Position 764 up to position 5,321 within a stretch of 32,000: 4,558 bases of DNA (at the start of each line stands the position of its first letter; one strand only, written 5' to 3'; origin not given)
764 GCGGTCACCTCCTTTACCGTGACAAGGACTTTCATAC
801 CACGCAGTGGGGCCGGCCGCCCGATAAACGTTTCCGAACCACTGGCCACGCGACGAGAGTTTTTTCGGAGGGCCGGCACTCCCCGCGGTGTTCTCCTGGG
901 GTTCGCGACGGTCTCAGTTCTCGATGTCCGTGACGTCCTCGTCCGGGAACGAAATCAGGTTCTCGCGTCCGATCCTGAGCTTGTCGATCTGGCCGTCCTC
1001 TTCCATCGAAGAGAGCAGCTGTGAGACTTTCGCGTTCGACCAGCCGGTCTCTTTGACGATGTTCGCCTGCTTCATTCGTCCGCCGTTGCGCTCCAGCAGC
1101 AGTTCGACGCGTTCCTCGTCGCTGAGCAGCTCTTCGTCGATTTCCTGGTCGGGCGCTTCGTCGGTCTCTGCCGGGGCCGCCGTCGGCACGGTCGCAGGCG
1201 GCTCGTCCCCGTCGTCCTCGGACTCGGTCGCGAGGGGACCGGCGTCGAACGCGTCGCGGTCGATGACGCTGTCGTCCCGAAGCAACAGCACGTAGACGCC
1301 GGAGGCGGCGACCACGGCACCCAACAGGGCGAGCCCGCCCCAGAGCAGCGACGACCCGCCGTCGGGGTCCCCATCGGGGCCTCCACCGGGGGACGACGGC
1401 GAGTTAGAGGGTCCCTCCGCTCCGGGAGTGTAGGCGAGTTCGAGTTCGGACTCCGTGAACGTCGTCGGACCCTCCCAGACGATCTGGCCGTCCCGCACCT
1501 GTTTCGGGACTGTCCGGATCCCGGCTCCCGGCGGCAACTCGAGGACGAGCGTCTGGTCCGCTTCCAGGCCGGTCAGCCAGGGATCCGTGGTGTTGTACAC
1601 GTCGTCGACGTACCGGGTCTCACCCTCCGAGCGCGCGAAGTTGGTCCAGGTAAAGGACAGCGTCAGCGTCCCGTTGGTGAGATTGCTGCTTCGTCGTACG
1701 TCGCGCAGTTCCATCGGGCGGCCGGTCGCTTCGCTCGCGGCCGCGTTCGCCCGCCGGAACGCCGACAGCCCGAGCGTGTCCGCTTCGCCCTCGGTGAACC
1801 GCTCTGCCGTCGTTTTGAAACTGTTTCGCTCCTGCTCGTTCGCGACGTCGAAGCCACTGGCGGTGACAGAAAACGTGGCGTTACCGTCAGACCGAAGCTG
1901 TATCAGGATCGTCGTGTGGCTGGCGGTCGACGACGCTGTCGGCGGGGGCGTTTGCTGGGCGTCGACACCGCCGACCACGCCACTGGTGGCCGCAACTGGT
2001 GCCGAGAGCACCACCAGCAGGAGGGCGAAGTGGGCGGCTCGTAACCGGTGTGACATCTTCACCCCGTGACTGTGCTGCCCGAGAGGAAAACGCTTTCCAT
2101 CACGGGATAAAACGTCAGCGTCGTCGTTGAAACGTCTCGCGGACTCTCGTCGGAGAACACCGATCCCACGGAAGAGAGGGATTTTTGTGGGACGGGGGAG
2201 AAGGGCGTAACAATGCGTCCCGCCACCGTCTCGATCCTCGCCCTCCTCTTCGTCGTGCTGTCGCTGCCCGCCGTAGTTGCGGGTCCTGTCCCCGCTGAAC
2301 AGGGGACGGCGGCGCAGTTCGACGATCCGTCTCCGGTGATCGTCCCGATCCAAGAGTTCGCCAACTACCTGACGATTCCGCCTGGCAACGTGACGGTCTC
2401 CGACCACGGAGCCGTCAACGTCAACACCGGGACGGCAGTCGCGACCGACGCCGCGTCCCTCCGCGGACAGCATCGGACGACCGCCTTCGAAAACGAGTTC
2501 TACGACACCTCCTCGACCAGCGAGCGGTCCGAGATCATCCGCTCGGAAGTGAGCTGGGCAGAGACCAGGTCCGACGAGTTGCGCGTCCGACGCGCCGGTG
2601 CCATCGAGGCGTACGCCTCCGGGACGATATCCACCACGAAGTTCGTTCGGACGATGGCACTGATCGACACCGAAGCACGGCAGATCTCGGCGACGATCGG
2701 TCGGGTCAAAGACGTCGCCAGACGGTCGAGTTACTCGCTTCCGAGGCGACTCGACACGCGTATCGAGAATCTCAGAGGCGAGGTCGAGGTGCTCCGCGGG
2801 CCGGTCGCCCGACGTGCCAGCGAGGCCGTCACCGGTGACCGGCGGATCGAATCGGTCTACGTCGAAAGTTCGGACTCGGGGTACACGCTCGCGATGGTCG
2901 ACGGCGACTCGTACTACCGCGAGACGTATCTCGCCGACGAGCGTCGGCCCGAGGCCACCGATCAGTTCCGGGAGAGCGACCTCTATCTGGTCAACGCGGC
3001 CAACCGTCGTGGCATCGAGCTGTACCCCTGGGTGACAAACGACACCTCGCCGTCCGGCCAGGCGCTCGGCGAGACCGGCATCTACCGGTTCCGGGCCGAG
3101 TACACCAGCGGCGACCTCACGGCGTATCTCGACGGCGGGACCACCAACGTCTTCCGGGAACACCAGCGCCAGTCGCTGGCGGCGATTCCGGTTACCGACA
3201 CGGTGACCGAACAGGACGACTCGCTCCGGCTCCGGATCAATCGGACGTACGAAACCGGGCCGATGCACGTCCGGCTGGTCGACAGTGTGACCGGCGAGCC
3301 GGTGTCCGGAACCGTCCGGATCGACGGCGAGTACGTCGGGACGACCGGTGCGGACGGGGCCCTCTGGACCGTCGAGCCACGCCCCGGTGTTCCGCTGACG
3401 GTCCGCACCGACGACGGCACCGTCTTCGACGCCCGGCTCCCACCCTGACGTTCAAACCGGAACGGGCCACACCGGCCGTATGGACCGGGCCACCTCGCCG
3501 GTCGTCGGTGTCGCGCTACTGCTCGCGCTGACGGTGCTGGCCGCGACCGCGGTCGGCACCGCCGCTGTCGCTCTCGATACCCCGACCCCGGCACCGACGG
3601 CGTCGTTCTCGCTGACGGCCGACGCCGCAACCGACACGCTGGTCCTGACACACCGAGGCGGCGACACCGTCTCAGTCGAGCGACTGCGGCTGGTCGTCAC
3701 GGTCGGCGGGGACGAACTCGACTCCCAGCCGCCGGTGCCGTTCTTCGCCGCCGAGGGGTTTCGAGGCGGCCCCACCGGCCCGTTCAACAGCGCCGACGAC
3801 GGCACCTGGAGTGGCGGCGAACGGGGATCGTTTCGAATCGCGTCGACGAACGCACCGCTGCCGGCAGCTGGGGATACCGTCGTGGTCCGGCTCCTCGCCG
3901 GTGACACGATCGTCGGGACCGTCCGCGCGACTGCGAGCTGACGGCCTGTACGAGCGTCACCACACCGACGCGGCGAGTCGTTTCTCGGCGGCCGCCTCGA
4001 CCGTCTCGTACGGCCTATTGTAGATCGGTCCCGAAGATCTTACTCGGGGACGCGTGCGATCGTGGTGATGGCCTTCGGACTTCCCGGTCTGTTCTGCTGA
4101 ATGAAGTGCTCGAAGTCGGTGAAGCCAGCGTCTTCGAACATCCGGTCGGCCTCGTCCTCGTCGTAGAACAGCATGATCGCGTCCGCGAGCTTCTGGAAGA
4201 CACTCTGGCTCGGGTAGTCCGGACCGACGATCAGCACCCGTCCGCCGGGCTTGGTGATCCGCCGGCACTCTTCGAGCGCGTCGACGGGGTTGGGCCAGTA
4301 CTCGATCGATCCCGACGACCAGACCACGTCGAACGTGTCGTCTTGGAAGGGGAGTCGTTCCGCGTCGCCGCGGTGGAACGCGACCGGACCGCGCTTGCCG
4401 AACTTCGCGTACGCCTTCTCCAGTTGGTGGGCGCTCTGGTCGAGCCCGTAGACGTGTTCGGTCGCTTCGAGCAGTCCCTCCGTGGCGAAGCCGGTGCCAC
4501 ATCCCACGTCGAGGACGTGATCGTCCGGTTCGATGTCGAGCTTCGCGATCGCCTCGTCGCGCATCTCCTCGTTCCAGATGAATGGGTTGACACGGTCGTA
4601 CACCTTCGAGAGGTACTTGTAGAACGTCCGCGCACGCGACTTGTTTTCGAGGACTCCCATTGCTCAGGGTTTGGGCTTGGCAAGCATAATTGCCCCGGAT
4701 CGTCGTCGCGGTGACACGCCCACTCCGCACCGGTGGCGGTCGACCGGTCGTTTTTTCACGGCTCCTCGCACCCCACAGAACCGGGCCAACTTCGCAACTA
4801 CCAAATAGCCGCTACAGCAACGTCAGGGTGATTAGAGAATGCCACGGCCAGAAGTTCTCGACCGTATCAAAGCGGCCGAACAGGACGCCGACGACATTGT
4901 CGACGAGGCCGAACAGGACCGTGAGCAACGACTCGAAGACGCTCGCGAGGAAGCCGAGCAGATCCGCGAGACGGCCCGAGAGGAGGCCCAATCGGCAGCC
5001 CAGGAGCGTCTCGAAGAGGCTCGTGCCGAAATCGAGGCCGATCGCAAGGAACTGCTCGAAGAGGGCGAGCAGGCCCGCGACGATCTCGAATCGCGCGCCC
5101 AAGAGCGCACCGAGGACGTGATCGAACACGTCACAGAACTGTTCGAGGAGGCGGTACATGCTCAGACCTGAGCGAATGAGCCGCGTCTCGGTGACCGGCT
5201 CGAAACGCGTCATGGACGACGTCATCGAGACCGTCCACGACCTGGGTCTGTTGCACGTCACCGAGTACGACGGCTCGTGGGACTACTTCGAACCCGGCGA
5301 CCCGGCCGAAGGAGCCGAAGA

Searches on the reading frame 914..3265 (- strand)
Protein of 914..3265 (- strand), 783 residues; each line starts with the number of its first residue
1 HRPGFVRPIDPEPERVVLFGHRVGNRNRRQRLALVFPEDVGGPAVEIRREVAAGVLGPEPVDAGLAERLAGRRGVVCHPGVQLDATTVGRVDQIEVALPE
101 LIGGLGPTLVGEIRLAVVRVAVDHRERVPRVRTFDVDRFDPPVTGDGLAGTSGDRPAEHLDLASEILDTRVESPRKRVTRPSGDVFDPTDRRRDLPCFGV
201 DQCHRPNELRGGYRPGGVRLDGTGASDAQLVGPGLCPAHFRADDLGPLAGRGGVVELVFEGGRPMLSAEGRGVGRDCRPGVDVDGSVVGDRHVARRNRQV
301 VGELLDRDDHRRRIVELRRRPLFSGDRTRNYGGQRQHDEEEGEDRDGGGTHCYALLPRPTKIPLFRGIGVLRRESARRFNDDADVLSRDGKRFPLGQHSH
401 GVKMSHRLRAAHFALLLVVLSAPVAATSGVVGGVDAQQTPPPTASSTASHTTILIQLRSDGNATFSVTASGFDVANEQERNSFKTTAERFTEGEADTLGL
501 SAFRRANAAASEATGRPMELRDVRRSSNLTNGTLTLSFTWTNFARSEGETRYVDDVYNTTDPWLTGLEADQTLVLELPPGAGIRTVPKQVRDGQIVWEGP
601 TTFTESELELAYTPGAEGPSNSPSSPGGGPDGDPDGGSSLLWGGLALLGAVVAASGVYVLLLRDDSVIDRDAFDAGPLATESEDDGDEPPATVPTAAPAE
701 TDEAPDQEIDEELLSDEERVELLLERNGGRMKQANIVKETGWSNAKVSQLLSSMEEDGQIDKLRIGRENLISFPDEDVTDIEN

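Call 27: search_protein_families(library=pfam, proteins=[window:914-3265:-], max_evalue=0.0001)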
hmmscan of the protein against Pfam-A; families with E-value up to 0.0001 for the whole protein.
window:914-3265:- (783 aa): 2 families
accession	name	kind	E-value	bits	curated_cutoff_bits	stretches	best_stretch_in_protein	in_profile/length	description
PF24036.1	DUF7345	-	7.2e-34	117.2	27.5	1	455-580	2-131/132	Domain of unknown function (DUF7345)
PF24034.1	DUF7343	-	4.4e-30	103.8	27.6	1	713-774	1-62/62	Domain of unknown function (DUF7343)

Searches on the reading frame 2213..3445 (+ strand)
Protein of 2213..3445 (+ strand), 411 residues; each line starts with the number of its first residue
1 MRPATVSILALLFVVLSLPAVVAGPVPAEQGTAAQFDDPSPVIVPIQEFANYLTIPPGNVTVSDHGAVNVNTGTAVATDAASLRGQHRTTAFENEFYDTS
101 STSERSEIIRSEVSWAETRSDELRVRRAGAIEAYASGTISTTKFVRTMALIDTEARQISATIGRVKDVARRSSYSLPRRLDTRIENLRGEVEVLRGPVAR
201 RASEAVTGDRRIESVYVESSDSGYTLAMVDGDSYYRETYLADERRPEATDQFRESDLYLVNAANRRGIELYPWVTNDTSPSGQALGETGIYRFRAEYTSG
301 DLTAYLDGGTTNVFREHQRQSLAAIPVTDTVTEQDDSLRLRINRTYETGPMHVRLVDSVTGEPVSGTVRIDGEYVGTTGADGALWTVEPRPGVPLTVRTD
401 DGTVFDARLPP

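Call 27: search_protein_families(library=pfam, proteins=[window:2213-3445:+], max_evalue=0.0001)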
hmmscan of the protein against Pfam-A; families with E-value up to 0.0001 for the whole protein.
window:2213-3445:+ (411 aa): 3 families
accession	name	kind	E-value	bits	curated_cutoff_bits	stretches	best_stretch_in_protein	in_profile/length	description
PF23379.1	DUF7096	-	2.6e-74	250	27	1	1-210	1-207/208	Domain of unknown function (DUF7096)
PF23375.1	DUF7094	-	3.9e-35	120.8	27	1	215-326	1-108/108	Family of unknown function (DUF7094)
PF23374.1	Fn3_arc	-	1.7e-29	102.2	28.9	1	330-405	2-77/78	Archaeal fibronectin-III type-like domain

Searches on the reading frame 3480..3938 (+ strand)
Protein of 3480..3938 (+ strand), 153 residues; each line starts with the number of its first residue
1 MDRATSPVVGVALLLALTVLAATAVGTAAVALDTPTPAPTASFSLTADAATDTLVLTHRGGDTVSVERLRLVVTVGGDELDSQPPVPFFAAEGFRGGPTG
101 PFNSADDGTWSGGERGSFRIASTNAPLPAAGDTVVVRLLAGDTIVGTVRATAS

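Call 27: search_protein_families(library=pfam, proteins=[window:3480-3938:+], max_evalue=0.0001)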
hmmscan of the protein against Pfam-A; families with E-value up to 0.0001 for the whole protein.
window:3480-3938:+ (153 aa): 1 family
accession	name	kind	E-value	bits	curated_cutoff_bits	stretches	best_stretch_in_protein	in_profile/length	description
PF07790.16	Pilin_N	-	2.4e-15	57.6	25.2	1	3-75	1-75/78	Archaeal Type IV pilin, N-terminal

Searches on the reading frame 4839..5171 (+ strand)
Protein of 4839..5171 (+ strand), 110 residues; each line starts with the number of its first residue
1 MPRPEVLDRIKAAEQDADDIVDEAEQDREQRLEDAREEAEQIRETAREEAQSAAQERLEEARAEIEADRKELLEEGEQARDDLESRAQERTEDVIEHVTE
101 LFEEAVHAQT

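Call 5: search_protein_families(library=pfam, proteins=[window:4839-5171:+])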
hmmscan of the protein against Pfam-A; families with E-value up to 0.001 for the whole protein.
window:4839-5171:+ (110 aa): 1 family
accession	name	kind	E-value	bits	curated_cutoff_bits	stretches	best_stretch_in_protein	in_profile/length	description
PF03179.20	V-ATPase_G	-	2.9e-06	28.2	28.6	1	12-99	11-98/105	Vacuolar (H+)-ATPase G subunit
